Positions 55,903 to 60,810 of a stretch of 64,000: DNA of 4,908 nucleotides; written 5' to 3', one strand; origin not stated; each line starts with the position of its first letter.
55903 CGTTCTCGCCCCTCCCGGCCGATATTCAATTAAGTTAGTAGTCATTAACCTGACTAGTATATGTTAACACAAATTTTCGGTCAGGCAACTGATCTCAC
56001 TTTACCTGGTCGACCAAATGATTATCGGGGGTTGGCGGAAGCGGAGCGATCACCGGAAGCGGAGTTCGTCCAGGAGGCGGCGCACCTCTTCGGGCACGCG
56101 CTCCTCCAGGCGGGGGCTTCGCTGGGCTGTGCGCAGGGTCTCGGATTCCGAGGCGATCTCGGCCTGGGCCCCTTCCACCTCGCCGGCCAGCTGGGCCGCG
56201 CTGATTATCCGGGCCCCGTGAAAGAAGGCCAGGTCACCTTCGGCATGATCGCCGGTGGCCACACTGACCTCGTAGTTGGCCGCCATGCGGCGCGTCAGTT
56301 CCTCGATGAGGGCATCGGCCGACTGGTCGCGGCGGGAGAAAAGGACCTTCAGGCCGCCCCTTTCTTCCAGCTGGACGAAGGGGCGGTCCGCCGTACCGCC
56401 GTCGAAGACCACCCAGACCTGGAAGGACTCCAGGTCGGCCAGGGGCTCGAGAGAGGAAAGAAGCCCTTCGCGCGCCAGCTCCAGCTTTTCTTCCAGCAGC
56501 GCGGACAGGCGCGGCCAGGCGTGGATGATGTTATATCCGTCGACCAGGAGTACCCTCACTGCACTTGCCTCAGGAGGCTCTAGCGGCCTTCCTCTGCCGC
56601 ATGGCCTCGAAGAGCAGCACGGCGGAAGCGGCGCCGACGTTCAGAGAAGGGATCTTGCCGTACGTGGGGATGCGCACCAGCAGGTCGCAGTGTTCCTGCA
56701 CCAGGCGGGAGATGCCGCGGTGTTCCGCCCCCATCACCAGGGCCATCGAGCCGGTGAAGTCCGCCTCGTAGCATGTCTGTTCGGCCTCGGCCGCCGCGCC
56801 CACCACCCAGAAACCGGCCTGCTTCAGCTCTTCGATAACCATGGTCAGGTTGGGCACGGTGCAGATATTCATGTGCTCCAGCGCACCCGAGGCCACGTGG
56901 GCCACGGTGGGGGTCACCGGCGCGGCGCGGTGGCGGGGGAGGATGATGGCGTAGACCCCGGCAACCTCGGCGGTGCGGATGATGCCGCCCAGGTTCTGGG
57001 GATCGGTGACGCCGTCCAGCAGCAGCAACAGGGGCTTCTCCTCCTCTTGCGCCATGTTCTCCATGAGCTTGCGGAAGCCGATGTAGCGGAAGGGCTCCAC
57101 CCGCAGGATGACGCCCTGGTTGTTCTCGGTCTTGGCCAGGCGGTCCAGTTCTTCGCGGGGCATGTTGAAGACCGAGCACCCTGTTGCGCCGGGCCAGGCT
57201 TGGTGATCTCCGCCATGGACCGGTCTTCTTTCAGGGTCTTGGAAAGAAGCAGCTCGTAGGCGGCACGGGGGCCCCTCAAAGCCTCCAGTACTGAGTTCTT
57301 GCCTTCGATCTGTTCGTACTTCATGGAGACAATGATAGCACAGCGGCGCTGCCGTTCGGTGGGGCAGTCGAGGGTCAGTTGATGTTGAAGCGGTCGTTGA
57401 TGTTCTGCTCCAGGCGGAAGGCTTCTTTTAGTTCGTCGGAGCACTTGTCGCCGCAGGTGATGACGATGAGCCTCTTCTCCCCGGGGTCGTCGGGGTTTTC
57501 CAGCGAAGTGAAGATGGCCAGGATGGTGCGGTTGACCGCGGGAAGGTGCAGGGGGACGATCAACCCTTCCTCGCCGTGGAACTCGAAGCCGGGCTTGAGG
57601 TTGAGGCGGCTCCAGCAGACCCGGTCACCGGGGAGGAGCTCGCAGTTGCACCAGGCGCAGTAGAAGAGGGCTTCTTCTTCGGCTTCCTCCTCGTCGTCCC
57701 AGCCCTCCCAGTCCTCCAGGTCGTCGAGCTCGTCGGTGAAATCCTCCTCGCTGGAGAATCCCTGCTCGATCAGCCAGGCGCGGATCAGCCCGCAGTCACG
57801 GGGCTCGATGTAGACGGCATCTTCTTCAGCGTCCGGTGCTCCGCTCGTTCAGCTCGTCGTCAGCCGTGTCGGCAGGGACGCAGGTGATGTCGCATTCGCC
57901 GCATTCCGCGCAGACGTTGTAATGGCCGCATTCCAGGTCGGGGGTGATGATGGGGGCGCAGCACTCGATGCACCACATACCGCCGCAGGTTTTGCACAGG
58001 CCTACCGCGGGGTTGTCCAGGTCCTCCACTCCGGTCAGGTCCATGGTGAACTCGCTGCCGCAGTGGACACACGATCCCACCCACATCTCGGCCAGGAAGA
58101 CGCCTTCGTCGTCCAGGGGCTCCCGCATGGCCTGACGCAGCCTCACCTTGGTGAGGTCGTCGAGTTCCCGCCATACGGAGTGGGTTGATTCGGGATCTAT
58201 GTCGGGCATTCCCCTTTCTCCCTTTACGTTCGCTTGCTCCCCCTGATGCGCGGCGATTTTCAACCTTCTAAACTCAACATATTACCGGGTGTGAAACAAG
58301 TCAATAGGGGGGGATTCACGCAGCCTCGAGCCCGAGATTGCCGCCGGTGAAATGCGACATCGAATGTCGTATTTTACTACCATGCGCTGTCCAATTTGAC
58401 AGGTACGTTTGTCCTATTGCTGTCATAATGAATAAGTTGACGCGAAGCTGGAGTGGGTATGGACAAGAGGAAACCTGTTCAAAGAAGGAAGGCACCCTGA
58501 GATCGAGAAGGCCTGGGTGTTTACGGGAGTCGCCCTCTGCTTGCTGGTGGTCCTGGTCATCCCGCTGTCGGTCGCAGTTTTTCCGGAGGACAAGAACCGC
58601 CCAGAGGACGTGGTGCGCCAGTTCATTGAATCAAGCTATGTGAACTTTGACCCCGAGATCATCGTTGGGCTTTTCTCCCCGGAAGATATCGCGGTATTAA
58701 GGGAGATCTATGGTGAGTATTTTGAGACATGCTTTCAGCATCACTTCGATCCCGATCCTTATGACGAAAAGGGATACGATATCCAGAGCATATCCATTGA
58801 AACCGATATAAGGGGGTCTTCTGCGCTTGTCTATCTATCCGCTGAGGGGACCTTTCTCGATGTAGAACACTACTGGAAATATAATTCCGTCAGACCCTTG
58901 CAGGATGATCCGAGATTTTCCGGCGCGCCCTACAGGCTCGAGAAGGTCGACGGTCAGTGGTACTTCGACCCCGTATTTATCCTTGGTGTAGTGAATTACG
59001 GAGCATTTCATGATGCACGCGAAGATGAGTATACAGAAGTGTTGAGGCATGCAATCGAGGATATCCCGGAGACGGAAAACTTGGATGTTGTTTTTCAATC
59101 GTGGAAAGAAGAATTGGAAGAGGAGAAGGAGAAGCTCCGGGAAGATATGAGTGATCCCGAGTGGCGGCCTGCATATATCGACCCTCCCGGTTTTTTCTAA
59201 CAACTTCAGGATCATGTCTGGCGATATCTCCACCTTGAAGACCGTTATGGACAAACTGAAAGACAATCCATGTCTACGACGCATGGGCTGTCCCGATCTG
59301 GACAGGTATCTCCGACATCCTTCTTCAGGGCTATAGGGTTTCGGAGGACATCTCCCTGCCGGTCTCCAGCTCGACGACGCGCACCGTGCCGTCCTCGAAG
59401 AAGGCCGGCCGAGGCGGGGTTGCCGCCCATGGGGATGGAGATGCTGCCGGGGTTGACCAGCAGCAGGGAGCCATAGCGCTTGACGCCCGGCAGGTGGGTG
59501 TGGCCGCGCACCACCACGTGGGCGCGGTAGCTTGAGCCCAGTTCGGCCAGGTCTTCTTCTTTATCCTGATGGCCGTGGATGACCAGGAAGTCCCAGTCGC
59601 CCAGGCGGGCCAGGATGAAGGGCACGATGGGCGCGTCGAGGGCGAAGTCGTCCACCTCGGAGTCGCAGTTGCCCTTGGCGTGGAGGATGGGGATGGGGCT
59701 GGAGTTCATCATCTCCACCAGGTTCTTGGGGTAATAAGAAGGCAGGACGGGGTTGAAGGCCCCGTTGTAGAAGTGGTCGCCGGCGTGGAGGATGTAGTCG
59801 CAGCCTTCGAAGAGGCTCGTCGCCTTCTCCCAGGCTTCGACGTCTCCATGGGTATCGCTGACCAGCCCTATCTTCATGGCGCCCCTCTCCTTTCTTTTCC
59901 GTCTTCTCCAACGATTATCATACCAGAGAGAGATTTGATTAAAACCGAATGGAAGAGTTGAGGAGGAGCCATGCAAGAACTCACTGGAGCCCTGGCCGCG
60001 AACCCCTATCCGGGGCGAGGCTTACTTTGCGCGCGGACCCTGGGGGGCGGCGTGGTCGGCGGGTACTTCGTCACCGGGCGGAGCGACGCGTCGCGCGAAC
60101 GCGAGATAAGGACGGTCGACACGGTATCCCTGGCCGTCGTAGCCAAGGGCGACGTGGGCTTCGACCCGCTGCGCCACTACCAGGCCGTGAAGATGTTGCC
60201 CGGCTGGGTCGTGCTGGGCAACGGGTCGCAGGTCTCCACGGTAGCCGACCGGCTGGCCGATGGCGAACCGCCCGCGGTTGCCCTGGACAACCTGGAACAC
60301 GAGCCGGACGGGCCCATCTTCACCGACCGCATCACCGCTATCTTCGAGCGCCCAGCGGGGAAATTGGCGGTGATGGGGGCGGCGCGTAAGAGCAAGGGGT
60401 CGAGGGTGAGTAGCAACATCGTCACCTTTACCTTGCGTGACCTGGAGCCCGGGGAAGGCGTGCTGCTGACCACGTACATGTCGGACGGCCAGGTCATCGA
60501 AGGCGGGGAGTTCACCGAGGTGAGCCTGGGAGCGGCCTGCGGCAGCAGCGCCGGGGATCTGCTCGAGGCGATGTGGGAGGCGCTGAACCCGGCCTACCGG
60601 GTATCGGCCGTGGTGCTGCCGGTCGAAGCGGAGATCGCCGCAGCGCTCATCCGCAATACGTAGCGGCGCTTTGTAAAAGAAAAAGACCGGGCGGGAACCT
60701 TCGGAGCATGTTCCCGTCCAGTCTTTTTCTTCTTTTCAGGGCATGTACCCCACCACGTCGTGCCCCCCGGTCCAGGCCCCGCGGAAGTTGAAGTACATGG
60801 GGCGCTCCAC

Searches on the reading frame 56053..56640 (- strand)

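Call 53: search_protein_families(library=pfam, proteins=[window:56053-56640:-], max_evalue=0.001)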
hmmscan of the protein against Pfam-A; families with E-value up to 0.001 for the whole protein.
window:56053-56640:- (196 aa): 1 family
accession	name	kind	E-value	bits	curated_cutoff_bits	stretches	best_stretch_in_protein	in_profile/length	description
PF05991.17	NYN_YacP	-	6.3e-36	124.3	24.6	1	31-194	1-165/166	YacP-like NYN domain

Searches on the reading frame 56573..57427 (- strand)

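Call 53: search_protein_families(library=pfam, proteins=[window:56573-57427:-], max_evalue=0.001)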
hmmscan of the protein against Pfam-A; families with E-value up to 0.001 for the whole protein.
window:56573-57427:- (285 aa): 2 families
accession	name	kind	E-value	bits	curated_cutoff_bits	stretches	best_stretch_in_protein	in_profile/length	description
PF00588.24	SpoU_methylase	-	6.6e-41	140.2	29.7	1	133-273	2-142/142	SpoU rRNA Methylase family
PF08032.17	SpoU_sub_bind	-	9.2e-06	26.3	22.8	1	83-115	43-75/76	RNA 2'-O ribose methyltransferase substrate binding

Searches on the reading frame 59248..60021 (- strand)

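Call 53: search_protein_families(library=pfam, proteins=[window:59248-60021:-], max_evalue=0.001)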
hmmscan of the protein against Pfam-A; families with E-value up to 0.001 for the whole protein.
window:59248-60021:- (258 aa): 2 families
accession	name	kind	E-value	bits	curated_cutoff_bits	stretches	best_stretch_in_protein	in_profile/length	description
PF12850.12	Metallophos_2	-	8.3e-27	94.5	27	1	49-208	1-149/154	Calcineurin-like phosphoesterase superfamily domain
PF00149.33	Metallophos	-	3.3e-10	41.2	21.5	1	49-126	1-77/191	Calcineurin-like phosphoesterase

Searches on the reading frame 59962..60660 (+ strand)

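Call 53: search_protein_families(library=pfam, proteins=[window:59962-60660:+], max_evalue=0.001)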
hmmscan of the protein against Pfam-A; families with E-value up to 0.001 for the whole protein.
window:59962-60660:+ (233 aa): 1 family
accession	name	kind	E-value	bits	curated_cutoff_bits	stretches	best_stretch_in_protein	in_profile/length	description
PF07826.16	IMP_cyclohyd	-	1e-25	90.9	28.1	1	16-218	1-185/192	IMP cyclohydrolase-like protein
